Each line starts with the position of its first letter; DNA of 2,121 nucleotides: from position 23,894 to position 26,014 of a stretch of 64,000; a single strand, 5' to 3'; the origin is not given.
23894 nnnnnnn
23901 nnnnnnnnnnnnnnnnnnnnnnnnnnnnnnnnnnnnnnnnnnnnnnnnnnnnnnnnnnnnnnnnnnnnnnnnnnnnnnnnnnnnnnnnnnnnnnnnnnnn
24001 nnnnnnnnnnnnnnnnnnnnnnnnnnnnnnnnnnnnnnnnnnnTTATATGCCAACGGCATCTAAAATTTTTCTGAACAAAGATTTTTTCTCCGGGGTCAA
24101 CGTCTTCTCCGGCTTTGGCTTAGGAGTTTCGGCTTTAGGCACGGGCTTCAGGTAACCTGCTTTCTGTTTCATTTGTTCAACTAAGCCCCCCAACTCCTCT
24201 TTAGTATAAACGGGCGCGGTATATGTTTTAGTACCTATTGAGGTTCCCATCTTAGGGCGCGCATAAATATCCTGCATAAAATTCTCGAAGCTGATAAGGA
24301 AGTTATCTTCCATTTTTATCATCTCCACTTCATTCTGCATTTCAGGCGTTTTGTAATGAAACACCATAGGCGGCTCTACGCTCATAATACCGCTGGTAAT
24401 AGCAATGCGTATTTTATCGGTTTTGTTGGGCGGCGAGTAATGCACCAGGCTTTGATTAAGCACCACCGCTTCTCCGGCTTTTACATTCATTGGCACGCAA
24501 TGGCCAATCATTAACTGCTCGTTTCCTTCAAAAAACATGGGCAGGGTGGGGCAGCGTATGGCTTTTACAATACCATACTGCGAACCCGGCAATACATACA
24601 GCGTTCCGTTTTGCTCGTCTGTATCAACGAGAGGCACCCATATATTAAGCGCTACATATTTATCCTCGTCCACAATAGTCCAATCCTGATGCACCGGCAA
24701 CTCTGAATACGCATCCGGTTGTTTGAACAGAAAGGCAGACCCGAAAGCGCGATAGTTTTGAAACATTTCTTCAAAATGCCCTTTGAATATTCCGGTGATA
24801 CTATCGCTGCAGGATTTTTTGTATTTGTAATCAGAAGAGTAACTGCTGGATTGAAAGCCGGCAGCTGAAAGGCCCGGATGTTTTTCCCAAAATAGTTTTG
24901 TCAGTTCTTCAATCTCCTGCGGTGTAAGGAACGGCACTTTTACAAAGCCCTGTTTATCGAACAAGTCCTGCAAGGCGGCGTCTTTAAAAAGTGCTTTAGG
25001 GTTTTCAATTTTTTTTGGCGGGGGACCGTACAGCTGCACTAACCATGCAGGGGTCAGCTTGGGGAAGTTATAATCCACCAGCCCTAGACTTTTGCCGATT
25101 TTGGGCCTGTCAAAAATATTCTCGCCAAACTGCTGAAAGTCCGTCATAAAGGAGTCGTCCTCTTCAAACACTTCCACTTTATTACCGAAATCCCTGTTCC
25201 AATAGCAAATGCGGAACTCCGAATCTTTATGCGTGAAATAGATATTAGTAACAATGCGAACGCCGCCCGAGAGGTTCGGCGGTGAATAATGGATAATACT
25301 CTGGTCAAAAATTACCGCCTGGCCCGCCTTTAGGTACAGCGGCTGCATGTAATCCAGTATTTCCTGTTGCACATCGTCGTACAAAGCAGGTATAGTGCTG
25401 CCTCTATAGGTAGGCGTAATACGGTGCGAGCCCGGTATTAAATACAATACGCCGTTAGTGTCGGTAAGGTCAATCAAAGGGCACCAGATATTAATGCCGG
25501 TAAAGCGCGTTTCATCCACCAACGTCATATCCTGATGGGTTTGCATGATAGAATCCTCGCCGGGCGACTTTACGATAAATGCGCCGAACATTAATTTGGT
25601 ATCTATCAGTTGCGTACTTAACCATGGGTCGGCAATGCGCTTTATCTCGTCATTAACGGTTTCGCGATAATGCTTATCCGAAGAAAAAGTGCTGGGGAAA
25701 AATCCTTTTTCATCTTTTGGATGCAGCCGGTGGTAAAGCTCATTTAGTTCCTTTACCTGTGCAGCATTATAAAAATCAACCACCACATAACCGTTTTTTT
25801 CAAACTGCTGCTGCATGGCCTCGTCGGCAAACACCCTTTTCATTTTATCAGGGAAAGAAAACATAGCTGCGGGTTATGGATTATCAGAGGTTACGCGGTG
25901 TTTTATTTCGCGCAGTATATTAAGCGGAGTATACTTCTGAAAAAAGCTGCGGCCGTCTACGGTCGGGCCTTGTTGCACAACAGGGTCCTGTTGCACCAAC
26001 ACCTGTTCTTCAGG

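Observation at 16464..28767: Extreme paralog expansion: ten PhyH-type dioxygenase domains in eight genes, six of them sandwiched between wzm and wzt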

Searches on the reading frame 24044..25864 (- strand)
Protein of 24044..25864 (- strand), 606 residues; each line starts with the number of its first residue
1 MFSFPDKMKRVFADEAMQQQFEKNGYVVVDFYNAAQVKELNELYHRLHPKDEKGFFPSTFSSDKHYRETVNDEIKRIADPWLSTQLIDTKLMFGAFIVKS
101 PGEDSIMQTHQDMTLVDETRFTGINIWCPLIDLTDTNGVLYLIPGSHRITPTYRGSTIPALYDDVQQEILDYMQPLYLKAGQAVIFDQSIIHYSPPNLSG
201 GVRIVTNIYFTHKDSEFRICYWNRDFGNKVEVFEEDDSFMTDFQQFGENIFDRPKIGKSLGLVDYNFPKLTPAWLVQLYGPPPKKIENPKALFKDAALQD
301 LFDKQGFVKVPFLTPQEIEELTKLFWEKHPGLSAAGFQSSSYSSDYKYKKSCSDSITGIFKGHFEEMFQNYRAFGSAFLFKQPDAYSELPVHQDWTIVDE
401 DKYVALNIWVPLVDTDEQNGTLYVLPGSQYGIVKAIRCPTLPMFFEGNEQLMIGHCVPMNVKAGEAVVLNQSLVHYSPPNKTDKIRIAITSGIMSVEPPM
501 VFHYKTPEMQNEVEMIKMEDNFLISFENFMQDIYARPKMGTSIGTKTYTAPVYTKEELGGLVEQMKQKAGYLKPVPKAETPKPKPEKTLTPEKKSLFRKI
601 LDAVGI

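Call 3: search_protein_families(library=pfam, proteins=[window:24044-25864:-], max_evalue=0.01)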
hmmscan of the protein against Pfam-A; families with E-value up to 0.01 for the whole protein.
window:24044-25864:- (606 aa): 2 families
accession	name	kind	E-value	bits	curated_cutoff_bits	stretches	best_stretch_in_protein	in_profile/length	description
PF05721.19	PhyH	-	8.6e-42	144.2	22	2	352-488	66-213/213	Phytanoyl-CoA dioxygenase (PhyH)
PF13759.12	2OG-FeII_Oxy_5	-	0.0025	18.6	27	0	454-489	63-98/101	Putative 2OG-Fe(II) oxygenase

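Call 10: find_homologous_proteins(query=window:24044-25864:-, max_evalue=0.00001)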
Query window:24044-25864:- (606 aa): 230 proteins with E <= 0.00001 among 5452 candidates; the best 120 are listed.
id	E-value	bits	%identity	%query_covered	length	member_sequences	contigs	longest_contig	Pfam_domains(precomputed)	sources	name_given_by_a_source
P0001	0.0e+0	1414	100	100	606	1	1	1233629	PF05721.20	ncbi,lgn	ncbi:MAG: phytanoyl-CoA dioxygenase family protein [Chitinophagales bacterium]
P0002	0.0e+0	1022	72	100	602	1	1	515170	PF05721.20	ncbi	-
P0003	0.0e+0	1012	71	99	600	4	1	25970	PF05721.20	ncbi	-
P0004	2.7e-293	992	69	100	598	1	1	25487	PF05721.20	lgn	-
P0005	6.3e-293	991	70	99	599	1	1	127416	PF05721.20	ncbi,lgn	-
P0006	6.6e-291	985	69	100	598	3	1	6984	PF05721.20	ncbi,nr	ncbi:MAG: hypothetical protein JWO06_1691 [Bacteroidota bacterium]|nr:hypothetical protein [Bacteroi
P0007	9.6e-290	981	69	100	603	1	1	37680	PF05721.20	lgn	-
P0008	3.5e-289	979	68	100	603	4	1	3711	PF05721.20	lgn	-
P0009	4.9e-289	978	69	100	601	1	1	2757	PF05721.20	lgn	-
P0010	1.0e-284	964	67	100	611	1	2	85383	PF05721.20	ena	-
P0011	5.5e-283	958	68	99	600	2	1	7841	PF05721.20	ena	-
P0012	9.5e-282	954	68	100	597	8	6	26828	PF05721.20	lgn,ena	-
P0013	2.9e-278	943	66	100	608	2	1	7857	PF05721.20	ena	-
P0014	3.1e-220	751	57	94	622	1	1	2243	PF05721.20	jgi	jgi:ectoine hydroxylase-related dioxygenase (phytanoyl-CoA dioxygenase family)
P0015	3.2e-218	744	57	94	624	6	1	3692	PF05721.20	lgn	-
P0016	3.3e-214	731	55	94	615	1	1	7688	PF05721.20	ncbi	-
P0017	1.2e-212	726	55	96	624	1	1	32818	PF05721.20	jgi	jgi:ectoine hydroxylase-related dioxygenase (phytanoyl-CoA dioxygenase family)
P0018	1.0e-210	720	53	100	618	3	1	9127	PF05721.20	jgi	-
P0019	1.3e-210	719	57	94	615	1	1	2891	PF05721.20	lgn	-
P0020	2.1e-210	719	57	96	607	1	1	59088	PF05721.20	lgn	-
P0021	2.4e-209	715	56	96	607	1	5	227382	PF05721.20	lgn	-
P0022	6.8e-209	714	57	93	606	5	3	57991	PF05721.20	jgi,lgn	-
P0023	1.8e-207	709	55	95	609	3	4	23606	PF05721.20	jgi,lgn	jgi:ectoine hydroxylase-related dioxygenase (phytanoyl-CoA dioxygenase family)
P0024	2.3e-207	709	55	93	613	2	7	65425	PF05721.20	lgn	-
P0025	1.4e-206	706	56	93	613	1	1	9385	PF05721.20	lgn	-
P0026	1.7e-206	706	55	98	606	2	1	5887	PF05721.20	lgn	-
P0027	2.7e-206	705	57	93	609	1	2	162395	PF05721.20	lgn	-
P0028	9.3e-203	693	56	96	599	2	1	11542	PF05721.20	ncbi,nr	ncbi:MAG: phytanoyl-CoA dioxygenase family protein [Flavobacteriales bacterium]|nr:phytanoyl-CoA dio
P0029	1.3e-202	693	56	93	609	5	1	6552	PF05721.20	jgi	jgi:ectoine hydroxylase-related dioxygenase (phytanoyl-CoA dioxygenase family)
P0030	1.9e-202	692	54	96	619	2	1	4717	PF05721.20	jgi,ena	jgi:ectoine hydroxylase-related dioxygenase (phytanoyl-CoA dioxygenase family)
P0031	3.8e-202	691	54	96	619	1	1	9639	PF05721.20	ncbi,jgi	ncbi:MAG: ectoine hydroxylase-related dioxygenase (phytanoyl-CoA dioxygenase family) [Bacteroidia ba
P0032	4.5e-202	691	55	95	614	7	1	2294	PF05721.20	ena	-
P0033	3.0e-201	688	56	93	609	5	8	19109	PF05721.20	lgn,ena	-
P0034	6.3e-201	687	55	93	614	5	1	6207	PF05721.20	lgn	-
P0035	7.9e-201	687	55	92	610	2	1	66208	PF05721.20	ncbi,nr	ncbi:MAG: phytanoyl-CoA dioxygenase family protein [Flavobacteriales bacterium]|nr:phytanoyl-CoA dio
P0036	2.8e-200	685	55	93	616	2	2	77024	PF05721.20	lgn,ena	-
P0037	1.4e-197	676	53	99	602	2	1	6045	PF05721.20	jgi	jgi:ectoine hydroxylase-related dioxygenase (phytanoyl-CoA dioxygenase family)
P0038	2.6e-195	669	52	100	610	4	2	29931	PF05721.20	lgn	-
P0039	3.4e-175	602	63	45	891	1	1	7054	PF13759.13,PF05721.20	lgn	-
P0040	2.5e-157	543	46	88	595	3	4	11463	PF05721.20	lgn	-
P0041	6.5e-156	539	43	98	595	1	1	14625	PF05721.20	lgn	-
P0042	1.3e-155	538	44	95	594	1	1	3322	PF05721.20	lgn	-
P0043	3.6e-151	523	43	93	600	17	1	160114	PF05721.20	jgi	jgi:ectoine hydroxylase-related dioxygenase (phytanoyl-CoA dioxygenase family)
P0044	4.4e-151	523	44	92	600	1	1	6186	PF05721.20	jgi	jgi:ectoine hydroxylase-related dioxygenase (phytanoyl-CoA dioxygenase family)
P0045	1.5e-150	521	42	97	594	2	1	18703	PF05721.20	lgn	-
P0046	3.7e-149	516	43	95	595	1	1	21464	PF05721.20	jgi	jgi:ectoine hydroxylase-related dioxygenase (phytanoyl-CoA dioxygenase family)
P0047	7.2e-147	509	44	88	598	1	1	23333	PF05721.20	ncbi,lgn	-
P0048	4.5e-145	503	41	95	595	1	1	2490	PF05721.20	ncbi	-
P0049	5.0e-145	503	44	88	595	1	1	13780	PF05721.20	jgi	jgi:ectoine hydroxylase-related dioxygenase (phytanoyl-CoA dioxygenase family)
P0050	7.2e-144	499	42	93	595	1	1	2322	PF05721.20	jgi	jgi:ectoine hydroxylase-related dioxygenase (phytanoyl-CoA dioxygenase family)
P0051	7.7e-144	499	55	47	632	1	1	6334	PF05721.20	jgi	-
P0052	7.8e-142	492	41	93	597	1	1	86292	PF05721.20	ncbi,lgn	-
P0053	3.5e-141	490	33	96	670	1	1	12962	PF05721.20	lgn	-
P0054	1.3e-139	485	60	46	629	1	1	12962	PF05721.20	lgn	-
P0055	9.5e-128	446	54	45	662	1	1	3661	PF05721.20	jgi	jgi:ectoine hydroxylase-related dioxygenase (phytanoyl-CoA dioxygenase family)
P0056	1.2e-124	435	51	48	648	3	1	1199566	PF05721.20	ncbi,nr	ncbi:hypothetical protein GCM10010080_20930 [Thermomonas carbonis]|nr:hypothetical protein GCM100100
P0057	3.2e-123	431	51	45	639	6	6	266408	PF05721.20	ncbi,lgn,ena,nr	ncbi:MAG: phytanoyl-CoA dioxygenase family protein [Xanthomonadales bacterium]|nr:phytanoyl-CoA diox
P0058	8.8e-123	429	51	48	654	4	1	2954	PF05721.20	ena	-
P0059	4.7e-122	427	52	46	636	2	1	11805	PF05721.20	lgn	-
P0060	4.7e-122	427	51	45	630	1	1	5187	PF05721.20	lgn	-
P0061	6.9e-120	420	52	45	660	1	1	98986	PF05721.20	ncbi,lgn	-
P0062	5.8e-118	413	51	45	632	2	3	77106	PF05721.20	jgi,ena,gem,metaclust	metaclust:\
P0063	1.0e-117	413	48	47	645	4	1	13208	PF05721.20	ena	-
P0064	7.4e-117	410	50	45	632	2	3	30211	PF05721.20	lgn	-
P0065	1.5e-116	409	49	46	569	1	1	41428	PF05721.20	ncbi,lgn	-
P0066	2.3e-114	401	62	46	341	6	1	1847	PF05721.20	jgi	jgi:hypothetical protein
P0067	1.1e-113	399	60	47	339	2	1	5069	PF05721.20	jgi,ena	-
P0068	2.0e-113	398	58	49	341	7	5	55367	PF05721.20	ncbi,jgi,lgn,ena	jgi:hypothetical protein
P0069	2.2e-113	398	64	45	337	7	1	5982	PF05721.20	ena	-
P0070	1.8e-112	395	57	50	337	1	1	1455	PF05721.20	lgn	-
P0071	2.4e-112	395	57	54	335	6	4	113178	PF05721.20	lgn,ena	-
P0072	3.4e-112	394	61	46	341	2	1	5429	PF05721.20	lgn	-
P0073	1.1e-111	393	59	49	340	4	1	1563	PF05721.20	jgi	jgi:hypothetical protein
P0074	1.3e-110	389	61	46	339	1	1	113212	PF05721.20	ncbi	-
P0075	2.5e-110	388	51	59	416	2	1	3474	PF05721.20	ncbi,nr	ncbi:MAG: phytanoyl-CoA dioxygenase family protein, partial [Flavobacteriales bacterium]|nr:phytanoy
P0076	8.8e-110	386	58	48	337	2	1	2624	PF05721.20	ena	-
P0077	1.0e-109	386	62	45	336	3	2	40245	PF05721.20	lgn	-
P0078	2.1e-109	385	57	49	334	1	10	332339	PF05721.20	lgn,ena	-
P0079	9.0e-109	383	56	50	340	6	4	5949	PF05721.20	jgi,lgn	jgi:hypothetical protein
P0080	6.6e-108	380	59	46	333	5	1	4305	PF05721.20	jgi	jgi:ectoine hydroxylase-related dioxygenase (phytanoyl-CoA dioxygenase family)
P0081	1.6e-107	379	55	48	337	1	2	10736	PF05721.20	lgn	-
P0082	2.0e-107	379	30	82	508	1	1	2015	PF05721.20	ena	-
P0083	1.6e-106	376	58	47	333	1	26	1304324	PF05721.20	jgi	jgi:ectoine hydroxylase-related dioxygenase (phytanoyl-CoA dioxygenase family)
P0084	8.4e-106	373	32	93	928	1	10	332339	PF05721.20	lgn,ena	-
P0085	4.6e-104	367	32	80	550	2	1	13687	PF05721.20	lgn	-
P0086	3.6e-103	364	54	51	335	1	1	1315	PF05721.20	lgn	-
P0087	8.3e-103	363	59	47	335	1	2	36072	PF05721.20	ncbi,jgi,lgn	jgi:ectoine hydroxylase-related dioxygenase (phytanoyl-CoA dioxygenase family)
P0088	2.9e-102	361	56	46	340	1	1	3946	PF05721.20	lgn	-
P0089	3.9e-102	361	29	97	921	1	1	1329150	PF05721.20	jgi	jgi:ectoine hydroxylase-related dioxygenase (phytanoyl-CoA dioxygenase family)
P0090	5.1e-100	354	53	51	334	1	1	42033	PF05721.20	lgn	-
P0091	1.4e-98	349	54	49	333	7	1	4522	PF05721.20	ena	-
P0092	1.3e-96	343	52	49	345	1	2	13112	PF05721.20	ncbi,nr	ncbi:MAG: phytanoyl-CoA dioxygenase family protein [Chitinophagales bacterium]|nr:phytanoyl-CoA diox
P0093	8.4e-94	334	53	47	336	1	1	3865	PF05721.20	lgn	-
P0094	9.2e-91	324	53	46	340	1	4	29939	PF05721.20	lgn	-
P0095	8.0e-90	320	46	54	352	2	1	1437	PF05721.20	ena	-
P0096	1.2e-89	320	51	46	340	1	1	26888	PF05721.20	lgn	-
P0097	1.4e-89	320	30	82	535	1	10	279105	PF05721.20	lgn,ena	-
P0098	2.3e-89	319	52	47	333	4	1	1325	PF05721.20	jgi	-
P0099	3.1e-88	315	51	48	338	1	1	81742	PF05721.20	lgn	-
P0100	6.9e-88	314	51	46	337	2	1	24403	PF05721.20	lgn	-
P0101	4.2e-87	311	51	46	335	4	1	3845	PF05721.20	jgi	-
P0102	7.7e-87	311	52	47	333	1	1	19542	PF05721.20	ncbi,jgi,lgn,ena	jgi:hypothetical protein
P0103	8.9e-87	310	49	49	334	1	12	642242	PF05721.20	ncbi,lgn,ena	-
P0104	1.7e-86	309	50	47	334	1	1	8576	PF05721.20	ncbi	-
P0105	4.8e-86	308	50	47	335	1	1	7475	PF05721.20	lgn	-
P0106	5.1e-86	308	51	46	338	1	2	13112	PF05721.20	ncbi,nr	ncbi:MAG: phytanoyl-CoA dioxygenase family protein [Chitinophagales bacterium]|nr:phytanoyl-CoA diox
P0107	5.2e-86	308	51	47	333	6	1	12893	PF05721.20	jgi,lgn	-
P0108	2.8e-85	305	46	52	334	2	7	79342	PF05721.20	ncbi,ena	-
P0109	3.9e-85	305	49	46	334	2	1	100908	PF05721.20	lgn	-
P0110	5.2e-85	305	48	48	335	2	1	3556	PF05721.20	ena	-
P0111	2.5e-84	302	32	92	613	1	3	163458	PF13759.13,PF05721.20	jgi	jgi:ectoine hydroxylase-related dioxygenase (phytanoyl-CoA dioxygenase family)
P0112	2.8e-84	302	46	52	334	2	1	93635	PF05721.20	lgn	-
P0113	9.9e-84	300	51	46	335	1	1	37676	PF05721.20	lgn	-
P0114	1.0e-83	300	48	46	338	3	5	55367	PF05721.20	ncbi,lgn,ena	-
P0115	1.5e-83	300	49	47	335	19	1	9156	PF05721.20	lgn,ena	-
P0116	1.7e-83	300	48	46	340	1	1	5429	PF05721.20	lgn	-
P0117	2.7e-83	299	48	47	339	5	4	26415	PF05721.20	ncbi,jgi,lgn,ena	-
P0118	3.4e-83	299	47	52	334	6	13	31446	PF05721.20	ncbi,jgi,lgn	ncbi:MAG: hypothetical protein ACI9QR_001724 [Flavobacteriaceae bacterium]|jgi:hypothetical protein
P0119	8.8e-83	297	26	98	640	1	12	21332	PF05721.20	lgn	-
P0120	3.2e-82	295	48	46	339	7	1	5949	PF05721.20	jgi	jgi:hypothetical protein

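Call 11: find_encoding_contigs(protein=P0056, flank=10000, max_places=2)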
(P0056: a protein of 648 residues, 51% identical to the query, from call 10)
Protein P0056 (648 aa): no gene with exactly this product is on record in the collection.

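Call 12: find_encoding_contigs(protein=P0035, flank=10000, max_places=2)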
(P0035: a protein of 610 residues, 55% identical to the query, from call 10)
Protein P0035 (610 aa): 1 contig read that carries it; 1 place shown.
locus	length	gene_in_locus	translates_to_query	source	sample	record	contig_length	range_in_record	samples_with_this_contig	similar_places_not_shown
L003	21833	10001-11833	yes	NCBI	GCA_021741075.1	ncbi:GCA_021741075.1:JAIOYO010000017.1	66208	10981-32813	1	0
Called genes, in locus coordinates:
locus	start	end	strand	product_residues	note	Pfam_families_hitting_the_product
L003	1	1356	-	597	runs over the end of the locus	-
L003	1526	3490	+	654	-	PF13522:GATase_6, PF12481:DUF3700 (weak), PF13537:GATase_7, PF00733:Asn_synthase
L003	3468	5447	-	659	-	PF13231:PMT_2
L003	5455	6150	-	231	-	PF00535:Glycos_transf_2, PF10111:Glyco_tranf_2_2 (weak), PF13641:Glyco_tranf_2_3 (weak)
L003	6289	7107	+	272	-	PF01061:ABC2_membrane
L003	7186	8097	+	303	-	PF05721:PhyH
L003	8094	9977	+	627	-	PF05721:PhyH, PF13640:2OG-FeII_Oxy_3 (faint), PF13759:2OG-FeII_Oxy_5 (faint), PF05721:PhyH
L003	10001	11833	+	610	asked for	PF05721:PhyH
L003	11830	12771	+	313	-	PF05721:PhyH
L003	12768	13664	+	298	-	PF05721:PhyH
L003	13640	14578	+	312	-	PF01209:Ubie_methyltran (weak), PF02353:CMAS, PF13489:Methyltransf_23, PF13847:Methyltransf_31, PF08241:Methyltransf_11, PF08242:Methyltransf_12, PF13649:Methyltransf_25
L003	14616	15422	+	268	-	PF22814:WelO5, PF13640:2OG-FeII_Oxy_3 (faint)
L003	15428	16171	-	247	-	PF00535:Glycos_transf_2, PF10111:Glyco_tranf_2_2 (weak)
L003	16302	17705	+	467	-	PF01565:FAD_binding_4, PF04030:ALO (faint)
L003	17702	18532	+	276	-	PF00106:adh_short, PF08659:KR (weak), PF13561:adh_short_C2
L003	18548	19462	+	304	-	PF05721:PhyH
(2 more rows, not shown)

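Call 13: find_encoding_contigs(protein=P0089, flank=10000, max_places=2)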
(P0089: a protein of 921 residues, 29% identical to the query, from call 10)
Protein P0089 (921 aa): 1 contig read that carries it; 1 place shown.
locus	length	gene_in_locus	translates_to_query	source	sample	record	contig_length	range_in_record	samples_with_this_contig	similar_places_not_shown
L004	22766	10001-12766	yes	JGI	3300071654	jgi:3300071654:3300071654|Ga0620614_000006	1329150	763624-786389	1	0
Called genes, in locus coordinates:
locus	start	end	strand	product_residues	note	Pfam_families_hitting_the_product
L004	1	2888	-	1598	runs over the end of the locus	PF07719:TPR_2 (faint), PF12895:ANAPC3 (faint), PF13174:TPR_6 (faint), PF13424:TPR_12 (faint), PF13428:TPR_14 (faint), PF13525:YfiO (faint), PF14559:TPR_19 (faint), PF13432:TPR_16 (weak)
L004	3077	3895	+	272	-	PF02548:Pantoate_transf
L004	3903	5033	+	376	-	PF01979:Amidohydro_1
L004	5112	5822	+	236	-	PF14371:DUF4412 (faint)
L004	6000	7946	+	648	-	PF05935:Arylsulfotrans (weak), PF00691:OmpA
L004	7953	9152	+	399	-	PF01075:Glyco_transf_9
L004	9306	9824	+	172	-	-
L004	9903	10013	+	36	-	-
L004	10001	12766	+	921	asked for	PF05721:PhyH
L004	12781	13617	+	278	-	PF05721:PhyH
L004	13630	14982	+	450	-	PF00005:ABC_tran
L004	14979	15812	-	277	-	PF05721:PhyH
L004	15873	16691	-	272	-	PF05721:PhyH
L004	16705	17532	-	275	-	PF01061:ABC2_membrane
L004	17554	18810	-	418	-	-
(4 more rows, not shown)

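Call 19: find_related_loci(query=A1, collection=genome_contigs, flank=10000)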
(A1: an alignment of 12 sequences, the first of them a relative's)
Query A1 (606 aa) in genome_contigs; peptide patterns used: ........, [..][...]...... (x = any residue, [..] = any of these).
139 stretches matched a pattern; 119 encode a relative of the query (tblastn E <= 1e-3); the best 80 are kept; 80 distinct loci.
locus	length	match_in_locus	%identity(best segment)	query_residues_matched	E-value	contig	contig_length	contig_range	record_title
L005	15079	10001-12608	71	1-606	0e+0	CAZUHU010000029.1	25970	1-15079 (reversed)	MAG TPA_asm: uncultured Chitinophaga sp. isolate SRP189682_co1_467 genome assembly, contig: NODE_3047_length_25970_cov_5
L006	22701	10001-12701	71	1-606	0e+0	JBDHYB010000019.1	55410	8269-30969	MAG: Chitinophagales bacterium isolate AS-MICRO-OLR.239 NODE_1523_length_55410_cov_6.369260, whole genome shotgun sequen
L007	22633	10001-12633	72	1-606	0e+0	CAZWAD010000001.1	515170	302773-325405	MAG TPA_asm: uncultured Chitinophaga sp. isolate SRP287453_co1_292 genome assembly, contig: NODE_2_length_515170_cov_10.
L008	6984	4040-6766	69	1-606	0e+0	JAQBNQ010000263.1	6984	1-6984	MAG: Bacteroidota bacterium isolate RYN_297 scaffold_1167433, whole genome shotgun sequence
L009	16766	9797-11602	54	1-597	0e+0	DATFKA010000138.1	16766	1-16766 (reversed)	MAG TPA_asm: Saprospiraceae bacterium isolate SMAG_U9158 k141_270999, whole genome shotgun sequence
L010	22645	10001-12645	56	1-586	0e+0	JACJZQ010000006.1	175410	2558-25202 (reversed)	MAG: Flavobacteriales bacterium isolate HK-STAS-BACT-68 HK-STAS-BACT-68_6, whole genome shotgun sequence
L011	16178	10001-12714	54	1-605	0e+0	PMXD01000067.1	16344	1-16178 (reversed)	MAG: Bacteroidetes bacterium isolate bog_950 73.20110700_S3M.57_contig_12241, whole genome shotgun sequence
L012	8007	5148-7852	54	1-582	0e+0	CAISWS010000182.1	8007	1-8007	MAG: uncultured Bacteroidetes bacterium isolate AM3_bin-0905 genome assembly, contig: bin-0905:182/527, whole genome sho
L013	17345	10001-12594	56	1-586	0e+0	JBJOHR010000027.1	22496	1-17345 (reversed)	MAG: Bacteroidota bacterium isolate sharkriverslough_2019_sw_WHONDRS-S19S_0042_B_bin.68 scaffold_4864, whole genome shot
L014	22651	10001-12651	55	1-562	0e+0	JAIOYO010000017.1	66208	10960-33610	MAG: Flavobacteriales bacterium isolate Tobar13m-G10 Tobar13m-C591, whole genome shotgun sequence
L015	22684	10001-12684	51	1-605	0e+0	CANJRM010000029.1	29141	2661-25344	MAG: Bacteroidetes bacterium isolate RH-23may17-600 genome assembly, contig: RH-23may17-C11324, whole genome shotgun seq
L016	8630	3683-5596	51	1-594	0e+0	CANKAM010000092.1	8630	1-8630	MAG: Bacteroidetes bacterium isolate RH-26jul17-244 genome assembly, contig: RH-26jul17-C22256, whole genome shotgun seq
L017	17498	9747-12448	56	1-564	0e+0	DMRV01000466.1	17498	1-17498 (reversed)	MAG TPA_asm: Flavobacteriales bacterium isolate UBA10329 contig_35555, whole genome shotgun sequence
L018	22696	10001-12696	55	1-580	0e+0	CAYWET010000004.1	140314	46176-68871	MAG TPA_asm: uncultured Chryseobacterium sp. isolate SRP334346_co1_109 genome assembly, contig: NODE_162_length_140314_c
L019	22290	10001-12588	58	1-571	0e+0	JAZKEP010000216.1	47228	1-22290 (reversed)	MAG: Bacteroidota bacterium isolate DC_HB_02_SPN181219-bin040_1 DCHB02SPN_B040_1_000000000216, whole genome shotgun sequ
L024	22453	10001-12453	43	7-575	6e-164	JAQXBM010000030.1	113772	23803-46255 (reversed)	MAG: Crocinitomicaceae bacterium isolate cluster4_bin.2 k119_420527, whole genome shotgun sequence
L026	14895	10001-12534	46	1-558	7e-162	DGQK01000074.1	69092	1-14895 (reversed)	MAG TPA_asm: Bacteroidetes bacterium UBA4416 UBA4416_contig_2520, whole genome shotgun sequence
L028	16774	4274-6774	44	1-570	3e-157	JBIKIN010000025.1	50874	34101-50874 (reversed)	MAG: Pelobium sp. isolate ME2014-05-30_3300043465_group5_bin45 Rohwer_bin1080_scaffold_300_c1, whole genome shotgun sequ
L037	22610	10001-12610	68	1-578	0e+0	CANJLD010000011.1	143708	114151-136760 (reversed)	MAG: Bacteroidetes bacterium isolate RH-23may17-677 genome assembly, contig: RH-23may17-C686, whole genome shotgun seque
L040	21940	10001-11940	62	1-581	2e-123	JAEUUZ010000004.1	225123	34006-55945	MAG: Chitinophagales bacterium isolate new MAG-368 k141_1994736, whole genome shotgun sequence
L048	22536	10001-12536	60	1-598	0e+0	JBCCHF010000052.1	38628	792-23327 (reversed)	MAG: Bacteroidota bacterium isolate P01_B01_bin.60 k141_4041723_length_38628_cov_14.8267, whole genome shotgun sequence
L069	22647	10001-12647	49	1-601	1e-146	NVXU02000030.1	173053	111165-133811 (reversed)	MAG: Fluviicola sp. isolate NORP3 CoAssembly_1496341, whole genome shotgun sequence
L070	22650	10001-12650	51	4-605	3e-154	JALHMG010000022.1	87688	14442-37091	MAG: Lysobacterales bacterium isolate Bin_30_3_3 c_000000001584, whole genome shotgun sequence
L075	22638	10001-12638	44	1-601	3e-89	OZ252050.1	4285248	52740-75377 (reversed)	MAG: Crocinitomicaceae bacterium isolate a728cfb8-245c-4e64-8229-4316d59fef07 genome assembly, chromosome: 1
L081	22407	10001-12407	52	8-572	3e-142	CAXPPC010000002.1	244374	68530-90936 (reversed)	MAG: Henriciella pelagia isolate 02um_C4D0801_2.44 genome assembly, contig: k127_64734, whole genome shotgun sequence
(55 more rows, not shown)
